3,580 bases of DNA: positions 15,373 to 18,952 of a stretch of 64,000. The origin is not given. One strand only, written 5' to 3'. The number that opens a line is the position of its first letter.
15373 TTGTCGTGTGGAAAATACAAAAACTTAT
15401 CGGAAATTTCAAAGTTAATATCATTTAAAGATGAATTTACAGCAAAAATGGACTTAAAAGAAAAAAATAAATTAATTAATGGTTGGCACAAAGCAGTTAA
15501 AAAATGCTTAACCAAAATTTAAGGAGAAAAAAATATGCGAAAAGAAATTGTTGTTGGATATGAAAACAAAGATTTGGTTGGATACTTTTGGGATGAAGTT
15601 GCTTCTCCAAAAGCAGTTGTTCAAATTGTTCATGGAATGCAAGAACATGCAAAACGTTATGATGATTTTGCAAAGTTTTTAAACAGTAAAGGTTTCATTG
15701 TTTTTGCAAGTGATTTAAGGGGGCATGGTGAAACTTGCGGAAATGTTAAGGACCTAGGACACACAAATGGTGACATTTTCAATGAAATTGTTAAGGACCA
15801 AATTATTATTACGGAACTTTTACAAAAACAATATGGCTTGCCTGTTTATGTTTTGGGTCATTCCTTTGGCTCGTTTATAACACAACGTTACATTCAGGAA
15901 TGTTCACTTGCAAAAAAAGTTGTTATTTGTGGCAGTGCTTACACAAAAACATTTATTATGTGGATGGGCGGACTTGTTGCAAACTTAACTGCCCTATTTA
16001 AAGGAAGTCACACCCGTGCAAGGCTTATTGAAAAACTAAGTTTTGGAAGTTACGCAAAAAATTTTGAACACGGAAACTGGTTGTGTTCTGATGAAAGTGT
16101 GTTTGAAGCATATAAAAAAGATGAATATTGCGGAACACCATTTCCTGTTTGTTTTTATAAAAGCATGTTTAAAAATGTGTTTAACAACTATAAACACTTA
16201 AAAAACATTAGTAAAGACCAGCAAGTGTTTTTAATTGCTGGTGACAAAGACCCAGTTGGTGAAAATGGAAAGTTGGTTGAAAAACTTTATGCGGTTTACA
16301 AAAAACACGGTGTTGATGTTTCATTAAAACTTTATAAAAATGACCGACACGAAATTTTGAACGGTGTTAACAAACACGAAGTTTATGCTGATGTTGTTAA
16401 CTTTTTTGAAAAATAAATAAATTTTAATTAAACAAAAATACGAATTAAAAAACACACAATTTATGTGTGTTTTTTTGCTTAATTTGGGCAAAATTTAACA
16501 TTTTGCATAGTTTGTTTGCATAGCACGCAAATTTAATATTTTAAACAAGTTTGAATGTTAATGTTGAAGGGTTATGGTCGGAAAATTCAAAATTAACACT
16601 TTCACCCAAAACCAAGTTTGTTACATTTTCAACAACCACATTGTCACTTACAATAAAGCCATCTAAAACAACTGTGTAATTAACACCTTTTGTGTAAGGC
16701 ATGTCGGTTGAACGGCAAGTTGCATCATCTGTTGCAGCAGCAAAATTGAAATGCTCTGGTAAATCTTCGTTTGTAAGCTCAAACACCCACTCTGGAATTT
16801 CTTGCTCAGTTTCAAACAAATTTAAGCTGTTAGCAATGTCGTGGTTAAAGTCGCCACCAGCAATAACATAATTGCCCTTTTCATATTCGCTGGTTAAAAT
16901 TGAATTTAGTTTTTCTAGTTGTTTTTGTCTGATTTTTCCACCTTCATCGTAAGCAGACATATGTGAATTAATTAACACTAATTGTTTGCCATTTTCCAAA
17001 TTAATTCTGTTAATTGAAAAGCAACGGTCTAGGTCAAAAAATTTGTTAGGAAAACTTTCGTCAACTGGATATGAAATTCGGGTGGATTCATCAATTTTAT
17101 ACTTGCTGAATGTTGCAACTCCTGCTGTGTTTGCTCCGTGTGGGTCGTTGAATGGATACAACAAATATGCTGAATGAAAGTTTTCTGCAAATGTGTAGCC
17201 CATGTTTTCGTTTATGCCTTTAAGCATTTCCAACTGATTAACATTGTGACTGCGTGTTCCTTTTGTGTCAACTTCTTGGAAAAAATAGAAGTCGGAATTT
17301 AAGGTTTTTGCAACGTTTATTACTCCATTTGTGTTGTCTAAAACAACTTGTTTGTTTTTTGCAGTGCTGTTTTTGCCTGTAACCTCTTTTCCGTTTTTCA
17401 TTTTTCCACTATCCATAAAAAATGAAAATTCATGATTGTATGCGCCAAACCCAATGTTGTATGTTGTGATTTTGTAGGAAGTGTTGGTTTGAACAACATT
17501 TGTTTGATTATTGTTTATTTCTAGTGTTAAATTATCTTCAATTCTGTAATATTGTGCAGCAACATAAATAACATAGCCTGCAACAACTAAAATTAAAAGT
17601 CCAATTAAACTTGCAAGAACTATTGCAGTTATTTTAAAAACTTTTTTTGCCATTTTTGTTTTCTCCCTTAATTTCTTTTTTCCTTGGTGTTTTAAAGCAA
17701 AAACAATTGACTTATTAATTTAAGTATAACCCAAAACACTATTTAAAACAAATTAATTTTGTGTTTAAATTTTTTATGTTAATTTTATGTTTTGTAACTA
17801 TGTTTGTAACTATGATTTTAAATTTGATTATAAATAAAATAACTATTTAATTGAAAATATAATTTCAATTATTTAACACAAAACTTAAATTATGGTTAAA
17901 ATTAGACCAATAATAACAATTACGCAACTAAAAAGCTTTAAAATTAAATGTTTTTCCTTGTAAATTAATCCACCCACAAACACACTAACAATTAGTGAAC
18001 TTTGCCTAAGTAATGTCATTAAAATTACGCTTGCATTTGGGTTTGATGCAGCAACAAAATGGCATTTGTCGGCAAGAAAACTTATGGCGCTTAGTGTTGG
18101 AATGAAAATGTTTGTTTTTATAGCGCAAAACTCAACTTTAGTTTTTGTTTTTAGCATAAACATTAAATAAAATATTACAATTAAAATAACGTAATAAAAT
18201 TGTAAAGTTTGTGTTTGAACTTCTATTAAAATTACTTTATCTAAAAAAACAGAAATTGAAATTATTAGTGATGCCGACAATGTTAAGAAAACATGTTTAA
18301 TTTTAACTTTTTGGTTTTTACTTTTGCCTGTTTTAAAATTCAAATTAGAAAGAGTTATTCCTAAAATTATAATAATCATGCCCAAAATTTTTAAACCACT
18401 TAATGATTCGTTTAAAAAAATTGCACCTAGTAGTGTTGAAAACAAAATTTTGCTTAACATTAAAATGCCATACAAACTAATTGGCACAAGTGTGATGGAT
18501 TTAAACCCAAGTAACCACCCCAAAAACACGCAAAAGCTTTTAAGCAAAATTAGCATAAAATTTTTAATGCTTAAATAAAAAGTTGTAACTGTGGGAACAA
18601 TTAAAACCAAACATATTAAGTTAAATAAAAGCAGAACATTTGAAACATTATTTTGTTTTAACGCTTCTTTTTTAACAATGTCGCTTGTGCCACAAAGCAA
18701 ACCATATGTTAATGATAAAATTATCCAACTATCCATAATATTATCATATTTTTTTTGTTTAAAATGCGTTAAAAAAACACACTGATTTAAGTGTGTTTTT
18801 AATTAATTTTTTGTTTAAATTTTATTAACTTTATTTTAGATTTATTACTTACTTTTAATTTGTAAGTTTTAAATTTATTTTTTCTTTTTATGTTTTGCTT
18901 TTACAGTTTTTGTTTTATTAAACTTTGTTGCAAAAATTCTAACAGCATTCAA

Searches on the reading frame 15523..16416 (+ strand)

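Call 90: search_protein_families(library=pfam, proteins=[window:15523-16416:+])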
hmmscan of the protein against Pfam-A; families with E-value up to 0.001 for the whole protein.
window:15523-16416:+ (297 aa): 6 families
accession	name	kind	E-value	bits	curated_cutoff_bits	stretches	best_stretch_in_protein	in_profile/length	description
PF12146.15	Hydrolase_4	-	1.4e-37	129.7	27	1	28-280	2-236/239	Serine aminopeptidase, S33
PF00326.27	Peptidase_S9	-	1.3e-10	41.6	22.6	1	218-297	130-208/213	Prolyl oligopeptidase family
PF00561.26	Abhydrolase_1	-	1.4e-09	38.4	25.8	1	35-250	5-216/245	alpha/beta hydrolase fold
PF12697.13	Abhydrolase_6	-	1.2e-07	33.1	26.3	1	36-176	4-122/217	Alpha/beta hydrolase family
PF10230.15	LIDHydrolase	-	0.00019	21.7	27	1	46-130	18-108/262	Lipid-droplet associated hydrolase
PF01738.24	DLH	-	0.00047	20.3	21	0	223-280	134-190/217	Dienelactone hydrolase family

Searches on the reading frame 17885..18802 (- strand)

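Call 90: search_protein_families(library=pfam, proteins=[window:17885-18802:-])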
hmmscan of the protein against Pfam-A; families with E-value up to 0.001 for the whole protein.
window:17885-18802:- (305 aa): 1 family
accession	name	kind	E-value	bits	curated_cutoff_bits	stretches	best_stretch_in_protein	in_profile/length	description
PF00892.27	EamA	-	5.6e-12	46.6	28.2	1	25-153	2-134/135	EamA-like transporter family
